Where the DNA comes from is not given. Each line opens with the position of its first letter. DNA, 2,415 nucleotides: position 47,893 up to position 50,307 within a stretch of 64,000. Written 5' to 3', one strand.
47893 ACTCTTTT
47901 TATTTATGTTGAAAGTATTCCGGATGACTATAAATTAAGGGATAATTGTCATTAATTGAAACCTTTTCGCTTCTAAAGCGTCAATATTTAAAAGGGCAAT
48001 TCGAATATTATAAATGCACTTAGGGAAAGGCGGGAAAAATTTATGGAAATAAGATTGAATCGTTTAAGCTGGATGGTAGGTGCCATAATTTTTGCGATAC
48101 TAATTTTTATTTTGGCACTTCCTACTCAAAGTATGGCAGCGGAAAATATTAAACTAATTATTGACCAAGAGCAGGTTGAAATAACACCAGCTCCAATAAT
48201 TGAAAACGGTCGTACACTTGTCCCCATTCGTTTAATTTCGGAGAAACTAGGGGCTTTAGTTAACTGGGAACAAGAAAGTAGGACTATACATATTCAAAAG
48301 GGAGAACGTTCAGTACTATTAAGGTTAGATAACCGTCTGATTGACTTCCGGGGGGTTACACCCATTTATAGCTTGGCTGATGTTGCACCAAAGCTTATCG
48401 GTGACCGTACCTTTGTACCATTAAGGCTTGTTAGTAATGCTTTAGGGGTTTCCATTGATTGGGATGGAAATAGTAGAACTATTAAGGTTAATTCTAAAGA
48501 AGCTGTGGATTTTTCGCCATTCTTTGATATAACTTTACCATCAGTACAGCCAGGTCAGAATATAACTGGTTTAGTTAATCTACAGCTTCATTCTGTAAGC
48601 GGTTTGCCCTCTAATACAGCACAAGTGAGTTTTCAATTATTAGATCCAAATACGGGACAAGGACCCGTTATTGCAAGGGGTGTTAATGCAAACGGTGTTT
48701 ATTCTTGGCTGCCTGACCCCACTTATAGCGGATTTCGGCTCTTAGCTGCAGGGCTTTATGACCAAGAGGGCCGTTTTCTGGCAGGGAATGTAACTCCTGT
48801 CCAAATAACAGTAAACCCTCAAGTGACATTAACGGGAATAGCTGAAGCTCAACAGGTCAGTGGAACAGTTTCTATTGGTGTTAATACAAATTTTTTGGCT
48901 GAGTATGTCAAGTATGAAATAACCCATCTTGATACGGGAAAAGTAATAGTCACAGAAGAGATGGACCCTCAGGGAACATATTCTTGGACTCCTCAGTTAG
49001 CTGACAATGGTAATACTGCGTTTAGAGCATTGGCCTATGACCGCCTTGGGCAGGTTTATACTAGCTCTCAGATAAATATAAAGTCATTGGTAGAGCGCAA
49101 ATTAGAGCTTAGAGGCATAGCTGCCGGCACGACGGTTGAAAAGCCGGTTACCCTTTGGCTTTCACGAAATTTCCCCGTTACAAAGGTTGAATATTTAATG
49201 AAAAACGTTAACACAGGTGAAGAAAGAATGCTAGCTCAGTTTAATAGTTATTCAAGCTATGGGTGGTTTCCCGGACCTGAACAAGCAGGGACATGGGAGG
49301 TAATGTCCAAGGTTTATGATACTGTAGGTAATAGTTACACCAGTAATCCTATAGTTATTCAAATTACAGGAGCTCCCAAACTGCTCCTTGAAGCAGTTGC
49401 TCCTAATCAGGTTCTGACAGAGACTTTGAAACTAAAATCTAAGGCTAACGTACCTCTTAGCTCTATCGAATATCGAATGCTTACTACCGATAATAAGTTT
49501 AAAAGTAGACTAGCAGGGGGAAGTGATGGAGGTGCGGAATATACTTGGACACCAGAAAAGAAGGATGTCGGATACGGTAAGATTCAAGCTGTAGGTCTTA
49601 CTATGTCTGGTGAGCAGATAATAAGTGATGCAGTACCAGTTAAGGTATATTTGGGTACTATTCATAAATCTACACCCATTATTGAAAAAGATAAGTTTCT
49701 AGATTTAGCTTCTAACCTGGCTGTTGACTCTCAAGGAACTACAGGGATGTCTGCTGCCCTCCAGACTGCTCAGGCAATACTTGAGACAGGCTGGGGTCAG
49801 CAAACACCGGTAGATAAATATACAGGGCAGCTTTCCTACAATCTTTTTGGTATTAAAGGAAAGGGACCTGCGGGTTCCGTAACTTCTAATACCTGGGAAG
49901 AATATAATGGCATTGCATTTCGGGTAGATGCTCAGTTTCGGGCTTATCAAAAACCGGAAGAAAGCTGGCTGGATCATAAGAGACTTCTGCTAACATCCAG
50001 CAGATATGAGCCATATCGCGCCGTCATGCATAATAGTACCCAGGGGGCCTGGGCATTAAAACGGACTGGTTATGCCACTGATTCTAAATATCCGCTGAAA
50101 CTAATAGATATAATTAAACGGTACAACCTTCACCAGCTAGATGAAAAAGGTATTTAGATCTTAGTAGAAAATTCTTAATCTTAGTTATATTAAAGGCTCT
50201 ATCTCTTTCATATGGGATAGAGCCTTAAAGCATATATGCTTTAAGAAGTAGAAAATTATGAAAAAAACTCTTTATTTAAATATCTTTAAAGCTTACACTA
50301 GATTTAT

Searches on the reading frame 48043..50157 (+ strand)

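Call 32: search_protein_families(library=pfam, proteins=[window:48043-50157:+], max_evalue=0.00001)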
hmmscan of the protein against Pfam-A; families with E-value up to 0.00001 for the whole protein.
window:48043-50157:+ (704 aa): 2 families
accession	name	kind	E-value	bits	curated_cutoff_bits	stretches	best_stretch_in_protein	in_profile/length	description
PF07833.16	Cu_amine_oxidN1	-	1.8e-29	102.3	24.2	1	40-148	2-107/108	Copper amine oxidase N-terminal domain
PF01832.25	Glucosaminidase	-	9.3e-27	94.6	30.2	1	559-696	3-123/123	Mannosyl-glycoprotein endo-beta-N-acetylglucosaminidase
